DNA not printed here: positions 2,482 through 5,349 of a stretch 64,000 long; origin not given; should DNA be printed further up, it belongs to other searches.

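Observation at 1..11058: Complex I operon with a rearranged electron-input module: order nuoH-(I/E fusion)-F-(G-like)-J-K-L-M-N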

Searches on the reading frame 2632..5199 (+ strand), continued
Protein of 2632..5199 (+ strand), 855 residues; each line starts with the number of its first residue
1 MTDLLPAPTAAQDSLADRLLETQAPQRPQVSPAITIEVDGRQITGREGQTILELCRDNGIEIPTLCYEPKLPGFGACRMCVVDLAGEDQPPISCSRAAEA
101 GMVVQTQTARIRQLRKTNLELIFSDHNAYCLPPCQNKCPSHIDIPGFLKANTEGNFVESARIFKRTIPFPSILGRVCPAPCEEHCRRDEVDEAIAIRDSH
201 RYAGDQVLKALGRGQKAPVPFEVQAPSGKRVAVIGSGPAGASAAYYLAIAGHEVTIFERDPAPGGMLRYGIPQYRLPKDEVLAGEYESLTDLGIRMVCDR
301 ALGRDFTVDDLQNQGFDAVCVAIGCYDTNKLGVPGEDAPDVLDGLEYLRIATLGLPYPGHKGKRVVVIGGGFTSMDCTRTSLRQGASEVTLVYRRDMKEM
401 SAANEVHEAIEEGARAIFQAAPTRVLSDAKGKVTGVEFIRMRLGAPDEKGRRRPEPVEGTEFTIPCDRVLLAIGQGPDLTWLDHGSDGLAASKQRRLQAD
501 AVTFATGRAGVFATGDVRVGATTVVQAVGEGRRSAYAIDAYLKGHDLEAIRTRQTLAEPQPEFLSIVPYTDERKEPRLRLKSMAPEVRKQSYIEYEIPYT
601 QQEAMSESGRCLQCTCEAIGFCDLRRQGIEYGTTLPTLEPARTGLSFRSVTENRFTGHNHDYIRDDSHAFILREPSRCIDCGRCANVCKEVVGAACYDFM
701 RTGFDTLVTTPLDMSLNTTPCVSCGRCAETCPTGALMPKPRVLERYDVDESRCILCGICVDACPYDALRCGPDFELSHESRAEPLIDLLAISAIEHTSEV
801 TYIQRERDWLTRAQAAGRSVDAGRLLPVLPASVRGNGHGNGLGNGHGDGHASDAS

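Call 26: search_solved_structures(query=window:2632-5199:+, max_evalue=1e-100, show_alignments=3)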
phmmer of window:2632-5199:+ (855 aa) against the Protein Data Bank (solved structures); distinct sequences matched with E-value up to 1e-100: 3.
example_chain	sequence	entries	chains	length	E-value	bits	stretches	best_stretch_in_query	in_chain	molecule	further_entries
9bov_A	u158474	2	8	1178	7.3e-158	530.3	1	34-762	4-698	Molybdopterin oxidoreductase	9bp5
9n5u_A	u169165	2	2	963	3.6e-142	478.4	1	27-741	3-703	NfnA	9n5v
8oh5_C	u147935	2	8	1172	2.9e-141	475.4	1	34-764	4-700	Formate dehydrogenase-O, major subunit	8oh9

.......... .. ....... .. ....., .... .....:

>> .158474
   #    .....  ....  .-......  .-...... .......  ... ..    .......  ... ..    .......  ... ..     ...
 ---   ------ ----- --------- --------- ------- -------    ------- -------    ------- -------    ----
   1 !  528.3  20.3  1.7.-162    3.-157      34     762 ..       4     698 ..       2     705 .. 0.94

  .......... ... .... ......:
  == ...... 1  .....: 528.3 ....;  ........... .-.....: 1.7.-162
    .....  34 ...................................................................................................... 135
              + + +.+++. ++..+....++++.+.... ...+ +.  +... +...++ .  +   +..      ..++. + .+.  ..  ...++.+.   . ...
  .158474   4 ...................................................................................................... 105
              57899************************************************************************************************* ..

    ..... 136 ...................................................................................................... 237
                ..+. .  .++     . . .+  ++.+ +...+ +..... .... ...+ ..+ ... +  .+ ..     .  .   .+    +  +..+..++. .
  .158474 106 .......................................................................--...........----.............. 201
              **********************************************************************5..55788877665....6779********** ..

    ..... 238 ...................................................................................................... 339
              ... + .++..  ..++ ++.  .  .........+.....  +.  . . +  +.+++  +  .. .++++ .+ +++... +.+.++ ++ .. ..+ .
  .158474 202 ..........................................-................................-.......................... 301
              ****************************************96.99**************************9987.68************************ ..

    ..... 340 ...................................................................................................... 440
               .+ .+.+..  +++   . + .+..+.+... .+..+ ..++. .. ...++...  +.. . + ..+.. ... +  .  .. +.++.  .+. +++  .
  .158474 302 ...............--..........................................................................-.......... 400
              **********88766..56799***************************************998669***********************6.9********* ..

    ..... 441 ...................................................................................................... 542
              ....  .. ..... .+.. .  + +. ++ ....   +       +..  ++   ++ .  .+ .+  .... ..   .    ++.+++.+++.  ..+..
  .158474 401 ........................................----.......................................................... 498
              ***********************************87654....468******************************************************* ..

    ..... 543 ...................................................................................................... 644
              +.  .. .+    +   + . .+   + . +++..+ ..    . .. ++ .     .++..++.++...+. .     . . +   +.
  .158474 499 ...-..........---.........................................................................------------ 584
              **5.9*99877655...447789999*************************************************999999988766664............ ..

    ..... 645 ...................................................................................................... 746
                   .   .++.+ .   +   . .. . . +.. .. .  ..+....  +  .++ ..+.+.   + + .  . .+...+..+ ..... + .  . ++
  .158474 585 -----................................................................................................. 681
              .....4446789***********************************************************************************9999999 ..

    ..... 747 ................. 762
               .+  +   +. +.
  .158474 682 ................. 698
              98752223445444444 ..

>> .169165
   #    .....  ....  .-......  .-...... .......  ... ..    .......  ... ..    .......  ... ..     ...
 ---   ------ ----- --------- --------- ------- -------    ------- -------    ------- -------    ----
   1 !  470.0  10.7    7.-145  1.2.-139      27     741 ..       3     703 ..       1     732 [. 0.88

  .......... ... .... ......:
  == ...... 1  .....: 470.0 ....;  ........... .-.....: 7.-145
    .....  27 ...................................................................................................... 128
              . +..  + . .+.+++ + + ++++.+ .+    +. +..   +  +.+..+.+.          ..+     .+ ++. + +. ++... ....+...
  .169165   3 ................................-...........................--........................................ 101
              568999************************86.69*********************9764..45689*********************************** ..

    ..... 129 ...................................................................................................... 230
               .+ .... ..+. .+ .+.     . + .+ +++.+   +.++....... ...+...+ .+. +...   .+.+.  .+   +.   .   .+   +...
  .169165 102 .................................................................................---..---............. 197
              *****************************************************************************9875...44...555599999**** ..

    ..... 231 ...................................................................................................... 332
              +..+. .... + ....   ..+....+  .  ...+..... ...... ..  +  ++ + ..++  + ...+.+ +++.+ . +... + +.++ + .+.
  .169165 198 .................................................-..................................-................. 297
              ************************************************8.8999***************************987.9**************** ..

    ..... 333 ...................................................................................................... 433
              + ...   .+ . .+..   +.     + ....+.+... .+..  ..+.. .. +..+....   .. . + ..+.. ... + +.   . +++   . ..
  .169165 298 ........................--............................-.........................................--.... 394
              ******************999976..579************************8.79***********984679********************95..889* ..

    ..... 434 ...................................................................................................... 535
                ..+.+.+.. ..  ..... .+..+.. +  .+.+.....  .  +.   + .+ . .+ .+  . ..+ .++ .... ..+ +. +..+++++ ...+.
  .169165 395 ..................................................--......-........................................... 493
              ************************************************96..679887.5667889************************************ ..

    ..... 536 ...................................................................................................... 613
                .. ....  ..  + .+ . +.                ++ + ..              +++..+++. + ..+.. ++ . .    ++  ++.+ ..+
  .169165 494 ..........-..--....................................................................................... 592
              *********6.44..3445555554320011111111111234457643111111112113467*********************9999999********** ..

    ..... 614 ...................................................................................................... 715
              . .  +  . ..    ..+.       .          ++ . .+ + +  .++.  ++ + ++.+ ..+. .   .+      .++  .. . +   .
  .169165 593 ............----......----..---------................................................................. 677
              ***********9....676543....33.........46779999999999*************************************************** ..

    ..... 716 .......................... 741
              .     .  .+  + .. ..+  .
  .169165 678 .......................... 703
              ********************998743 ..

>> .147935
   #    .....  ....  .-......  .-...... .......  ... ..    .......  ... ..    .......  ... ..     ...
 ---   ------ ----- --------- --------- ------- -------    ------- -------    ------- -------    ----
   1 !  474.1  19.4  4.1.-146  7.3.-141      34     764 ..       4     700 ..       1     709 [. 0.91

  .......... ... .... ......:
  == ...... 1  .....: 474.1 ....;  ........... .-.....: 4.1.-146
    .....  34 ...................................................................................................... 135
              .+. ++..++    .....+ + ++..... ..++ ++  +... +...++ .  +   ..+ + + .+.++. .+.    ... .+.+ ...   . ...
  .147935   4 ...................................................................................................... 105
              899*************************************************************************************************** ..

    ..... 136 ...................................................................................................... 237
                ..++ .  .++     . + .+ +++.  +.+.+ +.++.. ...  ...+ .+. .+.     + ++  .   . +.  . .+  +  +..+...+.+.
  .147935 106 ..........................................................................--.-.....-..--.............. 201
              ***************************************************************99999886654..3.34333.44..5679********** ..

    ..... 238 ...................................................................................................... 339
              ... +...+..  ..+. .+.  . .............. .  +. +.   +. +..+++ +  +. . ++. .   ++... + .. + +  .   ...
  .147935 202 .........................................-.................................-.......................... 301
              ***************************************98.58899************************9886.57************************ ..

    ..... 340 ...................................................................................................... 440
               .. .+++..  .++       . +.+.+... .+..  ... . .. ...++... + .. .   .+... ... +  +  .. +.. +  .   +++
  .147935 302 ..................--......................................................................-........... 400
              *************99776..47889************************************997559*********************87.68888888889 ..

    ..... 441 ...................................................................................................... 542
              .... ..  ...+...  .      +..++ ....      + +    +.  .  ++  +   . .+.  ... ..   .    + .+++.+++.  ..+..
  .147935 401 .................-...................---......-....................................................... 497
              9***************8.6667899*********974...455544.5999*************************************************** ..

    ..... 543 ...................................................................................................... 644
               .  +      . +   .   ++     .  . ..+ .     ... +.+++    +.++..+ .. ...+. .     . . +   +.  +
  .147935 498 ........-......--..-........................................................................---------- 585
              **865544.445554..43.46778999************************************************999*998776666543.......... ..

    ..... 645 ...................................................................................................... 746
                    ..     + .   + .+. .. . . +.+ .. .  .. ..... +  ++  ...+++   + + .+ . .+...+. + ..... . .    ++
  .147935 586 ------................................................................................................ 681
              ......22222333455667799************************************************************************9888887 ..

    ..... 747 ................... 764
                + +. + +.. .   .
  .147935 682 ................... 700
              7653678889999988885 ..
